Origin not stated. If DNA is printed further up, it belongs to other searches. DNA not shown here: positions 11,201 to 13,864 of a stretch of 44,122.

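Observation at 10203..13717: Mre11/Rad50-type pair in which the Rad50 zinc hook is replaced by a transmembrane helical hairpin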

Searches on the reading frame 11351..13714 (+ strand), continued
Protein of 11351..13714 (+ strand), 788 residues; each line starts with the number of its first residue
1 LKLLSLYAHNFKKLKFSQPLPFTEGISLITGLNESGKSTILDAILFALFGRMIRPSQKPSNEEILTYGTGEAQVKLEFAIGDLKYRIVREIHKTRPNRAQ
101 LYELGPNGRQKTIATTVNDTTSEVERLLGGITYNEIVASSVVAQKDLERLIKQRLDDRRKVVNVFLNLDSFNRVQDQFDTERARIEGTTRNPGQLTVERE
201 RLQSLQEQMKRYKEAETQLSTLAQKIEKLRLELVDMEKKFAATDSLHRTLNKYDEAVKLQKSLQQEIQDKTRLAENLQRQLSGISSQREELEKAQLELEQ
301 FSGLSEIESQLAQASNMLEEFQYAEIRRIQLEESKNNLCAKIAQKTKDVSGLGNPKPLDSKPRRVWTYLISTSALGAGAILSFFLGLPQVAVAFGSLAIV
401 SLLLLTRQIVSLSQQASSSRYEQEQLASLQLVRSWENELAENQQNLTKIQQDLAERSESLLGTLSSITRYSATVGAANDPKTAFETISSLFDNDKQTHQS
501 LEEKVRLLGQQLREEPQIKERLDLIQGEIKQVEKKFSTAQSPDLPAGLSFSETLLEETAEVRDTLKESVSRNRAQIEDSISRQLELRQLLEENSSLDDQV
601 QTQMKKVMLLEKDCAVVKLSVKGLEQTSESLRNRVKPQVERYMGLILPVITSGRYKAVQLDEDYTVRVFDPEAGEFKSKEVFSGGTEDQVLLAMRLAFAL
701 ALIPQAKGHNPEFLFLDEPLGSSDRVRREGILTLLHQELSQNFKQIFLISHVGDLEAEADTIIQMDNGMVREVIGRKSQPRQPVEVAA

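Call 37: find_related_loci(query=A1, collection=genome_contigs, flank=9000)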
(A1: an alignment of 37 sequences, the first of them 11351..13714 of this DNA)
Query A1 (788 aa) in genome_contigs; peptide patterns used: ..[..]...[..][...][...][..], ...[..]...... (x = any residue, [..] = any of these).
600 stretches matched a pattern (row limit reached: there are more); 209 encode a relative of the query (tblastn E <= 1e-3); the best 80 are kept; 78 distinct loci.
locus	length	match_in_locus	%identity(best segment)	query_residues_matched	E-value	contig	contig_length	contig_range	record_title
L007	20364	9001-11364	92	1-788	0e+0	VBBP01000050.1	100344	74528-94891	MAG: Candidatus Bathyarchaeota archaeon isolate BA_21 14_1009_12_30cm_scaffold_145, whole genome shotgun sequence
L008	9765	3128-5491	92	1-788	0e+0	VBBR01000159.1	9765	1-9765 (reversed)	MAG: Candidatus Bathyarchaeota archaeon isolate BA_23 14_0903_13_30cm_scaffold_7308045, whole genome shotgun sequence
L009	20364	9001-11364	84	1-788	0e+0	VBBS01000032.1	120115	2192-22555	MAG: Candidatus Bathyarchaeota archaeon isolate BA_24 14_0903_09_30cm_scaffold_47, whole genome shotgun sequence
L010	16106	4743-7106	86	1-788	0e+0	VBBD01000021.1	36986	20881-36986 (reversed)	MAG: Candidatus Bathyarchaeota archaeon isolate BA_9 14_0929_09_40cm_scaffold_365, whole genome shotgun sequence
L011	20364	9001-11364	84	1-788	0e+0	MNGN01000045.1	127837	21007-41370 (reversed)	MAG: Crenarchaeota archaeon 13_1_40CM_3_52_17 13_1_40cm_3_scaffold_15, whole genome shotgun sequence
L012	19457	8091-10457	61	1-788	0e+0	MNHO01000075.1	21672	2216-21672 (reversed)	MAG: archaeon 13_1_40CM_2_52_13 13_1_40cm_2_scaffold_178, whole genome shotgun sequence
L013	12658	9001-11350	57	1-788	0e+0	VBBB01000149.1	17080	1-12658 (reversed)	MAG: Candidatus Bathyarchaeota archaeon isolate BA_7 14_0903_09_20cm_scaffold_764, whole genome shotgun sequence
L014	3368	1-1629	58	247-788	0e+0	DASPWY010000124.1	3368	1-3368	MAG TPA_asm: Candidatus Bathyarchaeia archaeon isolate SMAG_U11553 k141_101681, whole genome shotgun sequence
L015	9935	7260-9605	41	1-772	0e+0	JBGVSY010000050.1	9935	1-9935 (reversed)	MAG: Nitrososphaeria archaeon isolate S_237_B8 k127_526116, whole genome shotgun sequence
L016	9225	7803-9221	59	1-472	8e-168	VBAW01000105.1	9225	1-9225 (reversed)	MAG: Candidatus Bathyarchaeota archaeon isolate BA_2 14_0929_02_20cm_scaffold_6361, whole genome shotgun sequence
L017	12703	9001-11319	39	1-774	7e-167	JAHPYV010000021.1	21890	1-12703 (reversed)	MAG: Promethearchaeati archaeon isolate LC30 NODE_529_length_21890_cov_5.073185, whole genome shotgun sequence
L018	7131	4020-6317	39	1-770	4e-162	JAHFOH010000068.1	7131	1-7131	MAG: Thaumarchaeota archaeon isolate nzgw5 NODE_14075_length_7132_cov_6.070318, whole genome shotgun sequence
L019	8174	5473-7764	39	1-768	2e-159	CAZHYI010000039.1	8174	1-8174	MAG TPA_asm: uncultured Candidatus Bathyarchaeia archaeon isolate binchicken_co6_85 genome assembly, contig: NODE_11283_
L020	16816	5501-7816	37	1-775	1e-147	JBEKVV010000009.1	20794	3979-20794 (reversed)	MAG: Candidatus Bathyarchaeia archaeon isolate SPRUCE 612 SPRUCE_612_9, whole genome shotgun sequence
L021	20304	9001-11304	39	1-779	6e-146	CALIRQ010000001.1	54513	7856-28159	MAG: uncultured archaeon isolate S1_Bin_METABAT__214_1 genome assembly, contig: c_000001388505, whole genome shotgun seq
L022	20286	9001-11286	37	1-770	2e-139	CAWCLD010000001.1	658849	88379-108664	MAG: uncultured archaeon isolate MFD03726.bin.2.76 genome assembly, contig: contig_11902, whole genome shotgun sequence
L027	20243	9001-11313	32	1-771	7e-106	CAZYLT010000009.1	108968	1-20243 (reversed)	MAG TPA_asm: uncultured archaeon isolate binchicken_co17_198 genome assembly, contig: NODE_518_length_108968_cov_98.0298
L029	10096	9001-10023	44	439-776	5e-76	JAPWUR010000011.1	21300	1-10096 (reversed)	MAG: Candidatus Bathyarchaeota archaeon isolate RSWS8 scaffold_324_c1, whole genome shotgun sequence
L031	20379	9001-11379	29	6-771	2e-82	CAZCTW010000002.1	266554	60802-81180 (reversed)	MAG TPA_asm: uncultured Thermofilaceae archaeon isolate SRP141552_co1_150 genome assembly, contig: NODE_6_length_266554_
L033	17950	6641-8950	34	1-771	8e-109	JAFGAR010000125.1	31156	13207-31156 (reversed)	MAG: Candidatus Thorarchaeota archaeon isolate Zod_maxbin.0292 k87_4390898, whole genome shotgun sequence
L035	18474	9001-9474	40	614-771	5e-39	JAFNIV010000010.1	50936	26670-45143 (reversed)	MAG: Candidatus Brockarchaeota archaeon isolate DRTY-1.bins.18 NODE_10_length_50936_cov_17.251176, whole genome shotgun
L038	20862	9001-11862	44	1-773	1e-36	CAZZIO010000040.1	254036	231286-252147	MAG TPA_asm: uncultured Dictyoglomota bacterium isolate binchicken_co25_92 genome assembly, contig: k141_90543, whole ge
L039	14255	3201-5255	46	8-770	7e-36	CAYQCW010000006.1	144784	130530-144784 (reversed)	MAG TPA_asm: uncultured Nitrososphaerota archaeon isolate binchicken_co40_87 genome assembly, contig: NODE_141_length_14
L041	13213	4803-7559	25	1-773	1e-34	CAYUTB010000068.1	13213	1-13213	MAG TPA_asm: uncultured Candidatus Bathyarchaeia archaeon isolate SRP178699_co1_176 genome assembly, contig: NODE_6244_l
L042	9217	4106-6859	24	1-773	2e-34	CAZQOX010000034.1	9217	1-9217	MAG TPA_asm: uncultured Candidatus Bathyarchaeia archaeon isolate binchicken_co89_247 genome assembly, contig: NODE_1541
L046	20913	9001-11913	43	1-770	2e-33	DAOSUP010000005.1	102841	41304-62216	MAG TPA_asm: Dictyoglomaceae bacterium isolate AMR_MDS_2186 NODE_133_length_102841_cov_89.114948, whole genome shotgun s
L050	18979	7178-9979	32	1-788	2e-34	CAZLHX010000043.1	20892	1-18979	MAG TPA_asm: uncultured Candidatus Bathyarchaeia archaeon isolate SRP141376_co1_243 genome assembly, contig: NODE_5458_l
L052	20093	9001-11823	44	1-770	2e-32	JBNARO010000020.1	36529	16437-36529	MAG: Dictyoglomaceae bacterium isolate Kamch4316-2DMB-17 bin8.fa-20, whole genome shotgun sequence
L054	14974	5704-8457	28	1-773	6e-69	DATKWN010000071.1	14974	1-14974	MAG TPA_asm: Candidatus Krumholzibacteriaceae bacterium isolate SMAG_U14164 k141_3154930, whole genome shotgun sequence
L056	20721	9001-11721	44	3-773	2e-30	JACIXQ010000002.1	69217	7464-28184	MAG: bacterium isolate MAG-56 Unclassified_E3_bin24_Scaffold_2, whole genome shotgun sequence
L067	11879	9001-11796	38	1-786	2e-34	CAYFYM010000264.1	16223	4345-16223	MAG TPA_asm: uncultured Candidatus Bathyarchaeia archaeon isolate ERP108616_co1_60 genome assembly, contig: k119_2017307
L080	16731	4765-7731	48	1-770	3e-24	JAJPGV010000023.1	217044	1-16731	MAG: Chloroflexota bacterium isolate Centralia_MAG_115 k107_24805363, whole genome shotgun sequence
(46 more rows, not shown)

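Call 49: list_cluster_members(proteins=[P0258, P0230, P0216, P0197, P0255, P0227, P0212, P0245, P0262, P0204])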
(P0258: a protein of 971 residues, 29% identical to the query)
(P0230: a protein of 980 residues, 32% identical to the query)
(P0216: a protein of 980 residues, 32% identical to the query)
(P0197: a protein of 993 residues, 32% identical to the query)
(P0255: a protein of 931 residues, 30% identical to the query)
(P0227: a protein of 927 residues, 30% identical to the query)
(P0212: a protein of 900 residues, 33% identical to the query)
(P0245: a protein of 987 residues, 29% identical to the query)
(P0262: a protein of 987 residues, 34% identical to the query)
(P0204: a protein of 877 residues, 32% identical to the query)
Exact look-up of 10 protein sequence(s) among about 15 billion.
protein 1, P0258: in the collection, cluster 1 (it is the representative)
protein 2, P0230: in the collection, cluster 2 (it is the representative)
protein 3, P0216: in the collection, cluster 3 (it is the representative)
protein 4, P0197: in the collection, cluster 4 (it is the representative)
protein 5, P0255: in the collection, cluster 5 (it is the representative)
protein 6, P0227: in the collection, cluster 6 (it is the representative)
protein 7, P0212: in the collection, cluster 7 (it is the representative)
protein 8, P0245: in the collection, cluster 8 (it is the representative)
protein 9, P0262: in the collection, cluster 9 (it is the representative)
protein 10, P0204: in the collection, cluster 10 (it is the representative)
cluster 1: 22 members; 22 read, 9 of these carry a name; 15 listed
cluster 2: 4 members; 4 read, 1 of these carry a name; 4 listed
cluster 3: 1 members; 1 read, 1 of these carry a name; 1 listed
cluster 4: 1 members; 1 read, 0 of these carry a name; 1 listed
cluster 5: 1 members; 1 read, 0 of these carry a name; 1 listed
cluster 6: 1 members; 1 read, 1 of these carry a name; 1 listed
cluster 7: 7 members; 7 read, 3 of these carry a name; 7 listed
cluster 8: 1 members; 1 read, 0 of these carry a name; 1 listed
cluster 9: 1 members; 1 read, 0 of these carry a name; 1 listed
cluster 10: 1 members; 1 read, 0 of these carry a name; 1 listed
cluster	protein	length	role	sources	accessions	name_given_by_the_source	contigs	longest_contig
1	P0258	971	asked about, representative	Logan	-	-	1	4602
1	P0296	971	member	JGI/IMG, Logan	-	exonuclease SbcC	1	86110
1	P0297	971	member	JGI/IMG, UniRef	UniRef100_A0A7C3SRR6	SMC family ATPase n=1 Tax=Dictyoglomus turgidum TaxID=513050 RepID=A0A7C3SRR6_9BACT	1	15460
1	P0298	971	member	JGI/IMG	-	exonuclease SbcC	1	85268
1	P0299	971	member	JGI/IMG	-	exonuclease SbcC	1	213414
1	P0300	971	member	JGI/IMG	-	exonuclease SbcC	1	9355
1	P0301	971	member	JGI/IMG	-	exonuclease SbcC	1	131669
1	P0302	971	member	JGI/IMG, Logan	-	exonuclease SbcC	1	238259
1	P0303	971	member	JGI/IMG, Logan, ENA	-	exonuclease SbcC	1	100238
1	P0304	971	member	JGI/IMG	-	exonuclease SbcC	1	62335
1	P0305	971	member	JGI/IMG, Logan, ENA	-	-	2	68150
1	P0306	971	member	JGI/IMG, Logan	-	-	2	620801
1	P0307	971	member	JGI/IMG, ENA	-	-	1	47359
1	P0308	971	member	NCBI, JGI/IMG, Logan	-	-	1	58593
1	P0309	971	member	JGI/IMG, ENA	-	-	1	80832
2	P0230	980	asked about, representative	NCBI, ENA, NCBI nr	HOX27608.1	MAG TPA: SMC family ATPase [bacterium] | SMC family ATPase [bacterium]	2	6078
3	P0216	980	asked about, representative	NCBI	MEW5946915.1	MAG: SMC family ATPase [bacterium]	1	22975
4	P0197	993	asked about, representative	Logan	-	-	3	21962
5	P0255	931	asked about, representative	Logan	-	-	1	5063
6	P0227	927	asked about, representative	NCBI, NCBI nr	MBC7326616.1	SMC family ATPase [bacterium]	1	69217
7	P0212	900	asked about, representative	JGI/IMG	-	-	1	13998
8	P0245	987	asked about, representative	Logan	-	-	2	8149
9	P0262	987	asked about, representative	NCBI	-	-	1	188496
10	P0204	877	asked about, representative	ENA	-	-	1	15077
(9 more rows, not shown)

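Call 51: search_dna_similar(query=window:11351-13714:+, collection=plasmids, mode=protein, max_evalue=0.00001, max_rows=25)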
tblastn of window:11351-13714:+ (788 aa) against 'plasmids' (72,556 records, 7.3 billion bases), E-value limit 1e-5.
Records with a match: 19; places in all: 19; records where one place covers at least 80% of the query: 0.
Best place of each record, by identity: <60% 19.
By first word of the organism name: Halobacterium 5; Arcobacter 3; Halomonas 1; Chitinibacter 1; Salinibaculum 1; Hydrogenimonas 1; Priestia 1; Streptomyces 1; Euzebya 1; Salinibacter 1; and 3 more.
By predicted mobility (MOB-suite, as given by PLSDB): non-mobilizable 19.
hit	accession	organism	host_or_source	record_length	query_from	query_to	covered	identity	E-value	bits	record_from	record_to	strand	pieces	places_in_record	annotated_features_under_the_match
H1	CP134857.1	Arcobacter sp. AZ-2023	food,chicken meat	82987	3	751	37%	31.9%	3e-8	124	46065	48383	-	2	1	SMC family ATPase | exonuclease SbcCD subunit D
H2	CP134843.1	Arcobacter sp. AZ-2023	food,chicken meat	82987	3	751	37%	31.9%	3e-8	124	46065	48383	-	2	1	SMC family ATPase | exonuclease SbcCD subunit D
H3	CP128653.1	Arcobacter sp. DSM 115960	animal,chicken meat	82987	3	751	37%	31.9%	3e-8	124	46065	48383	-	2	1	SMC family ATPase | exonuclease SbcCD subunit D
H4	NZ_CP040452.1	Halomonas sp. PA16-9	-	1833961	4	265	33%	25.7%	4e-10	72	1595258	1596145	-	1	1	none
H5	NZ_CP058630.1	Chitinibacter bivalviorum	Anodonta arcaeformis,Mono-bacterial ...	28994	1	238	30%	27.9%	3e-6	59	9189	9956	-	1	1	AAA family ATPase | exonuclease SbcCD subunit D C-terminal domain-containing protein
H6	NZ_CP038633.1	Halobacterium salinarum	cell culture,DSM:3754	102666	1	218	28%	25.9%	5e-7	61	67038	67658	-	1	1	AAA family ATPase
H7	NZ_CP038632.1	Halobacterium salinarum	cell culture,DSM:3754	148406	1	218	28%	25.9%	5e-7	61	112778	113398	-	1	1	AAA family ATPase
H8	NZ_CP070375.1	Halobacterium sp. GSL-19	Brine,Brine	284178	1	218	28%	25.9%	6e-7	61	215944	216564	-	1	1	AAA family ATPase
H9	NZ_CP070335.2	Halobacterium sp. BOL4-2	Salt,Salt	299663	1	218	28%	25.9%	6e-7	61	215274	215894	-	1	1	AAA family ATPase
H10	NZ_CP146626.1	Halobacterium salinarum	-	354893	1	218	28%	25.9%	6e-7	61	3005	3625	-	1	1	AAA family ATPase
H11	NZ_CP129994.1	Salinibaculum sp. KK48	cell culture,sediment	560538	10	239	29%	24.4%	2e-6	59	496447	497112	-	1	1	AAA family ATPase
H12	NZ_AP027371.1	Hydrogenimonas cancrithermarum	-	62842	1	184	23%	28.4%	4e-8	65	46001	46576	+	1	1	AAA family ATPase | exonuclease SbcCD subunit D C-terminal domain-containing protein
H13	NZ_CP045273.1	Priestia megaterium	pure culture,Paper surface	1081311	634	769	17%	38.2%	6e-11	74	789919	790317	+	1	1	none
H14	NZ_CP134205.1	Streptomyces sp. BB1-1-1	bumble bee,whole organism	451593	1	229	29%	22.7%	4e-6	58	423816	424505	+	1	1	SMC family ATPase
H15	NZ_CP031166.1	Euzebya pacifica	-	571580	31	230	25%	25.2%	6e-7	61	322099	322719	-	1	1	SMC family ATPase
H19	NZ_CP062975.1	Pontibacillus sp. ALD_SL1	mangrove mud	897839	634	765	17%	28.6%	3e-6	59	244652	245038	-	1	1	SMC family ATPase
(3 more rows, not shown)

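Call 52: get_annotated_region(hit=H13, flank=6000)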
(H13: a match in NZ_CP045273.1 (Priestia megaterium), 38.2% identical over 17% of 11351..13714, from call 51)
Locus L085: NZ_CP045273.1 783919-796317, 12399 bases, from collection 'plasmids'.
description: Priestia megaterium strain FDU301 plasmid pFDU301A, complete sequence
organism: Priestia megaterium (NCBI taxid 1404)
taxonomy: Bacteria; Bacillota; Bacilli; Bacillales; Bacillaceae; Priestia; Priestia megaterium
host: -; source: pure culture,Paper surface; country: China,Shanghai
typing (MOB-suite, as given by PLSDB): non-mobilizable
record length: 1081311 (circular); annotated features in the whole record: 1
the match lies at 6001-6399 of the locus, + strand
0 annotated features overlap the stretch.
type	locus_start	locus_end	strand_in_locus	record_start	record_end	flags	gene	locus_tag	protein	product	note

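Call 53: get_annotated_region(hit=H19, flank=6000)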
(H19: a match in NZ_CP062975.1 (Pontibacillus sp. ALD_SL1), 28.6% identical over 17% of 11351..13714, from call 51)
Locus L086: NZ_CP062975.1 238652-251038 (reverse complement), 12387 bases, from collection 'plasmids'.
description: Pontibacillus sp. ALD_SL1 plasmid unnamed, complete sequence
organism: Pontibacillus sp. ALD_SL1 (NCBI taxid 2777185)
taxonomy: Bacteria; Bacillota; Bacilli; Bacillales; Bacillaceae; Pontibacillus; Pontibacillus sp. ALD SL1
host: -; source: mangrove mud; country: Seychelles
typing (MOB-suite, as given by PLSDB): non-mobilizable
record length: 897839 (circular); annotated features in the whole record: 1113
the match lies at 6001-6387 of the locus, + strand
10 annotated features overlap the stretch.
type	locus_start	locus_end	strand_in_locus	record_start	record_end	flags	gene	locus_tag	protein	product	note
CDS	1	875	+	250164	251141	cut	-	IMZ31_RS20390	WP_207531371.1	DNA double-strand break repair nuclease NurA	-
CDS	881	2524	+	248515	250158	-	-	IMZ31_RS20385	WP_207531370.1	ATP-binding protein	-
CDS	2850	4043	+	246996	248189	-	-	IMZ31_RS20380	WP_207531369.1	metallophosphoesterase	-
CDS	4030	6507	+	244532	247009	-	-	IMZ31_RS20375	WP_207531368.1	SMC family ATPase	-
CDS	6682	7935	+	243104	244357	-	murA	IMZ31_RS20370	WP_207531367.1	UDP-N-acetylglucosamine 1-carboxyvinyltransferase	GO:0009252 - peptidoglycan biosynthetic process [Evidence IEA]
CDS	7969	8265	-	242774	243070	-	-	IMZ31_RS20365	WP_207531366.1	hypothetical protein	-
CDS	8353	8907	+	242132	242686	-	-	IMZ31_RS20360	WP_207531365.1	thymidine kinase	-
CDS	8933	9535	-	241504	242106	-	-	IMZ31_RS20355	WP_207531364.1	HD domain-containing phosphohydrolase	-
CDS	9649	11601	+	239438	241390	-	-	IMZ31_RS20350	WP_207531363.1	UvrD-helicase domain-containing protein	-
CDS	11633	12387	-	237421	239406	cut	-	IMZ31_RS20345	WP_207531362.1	AAA family ATPase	-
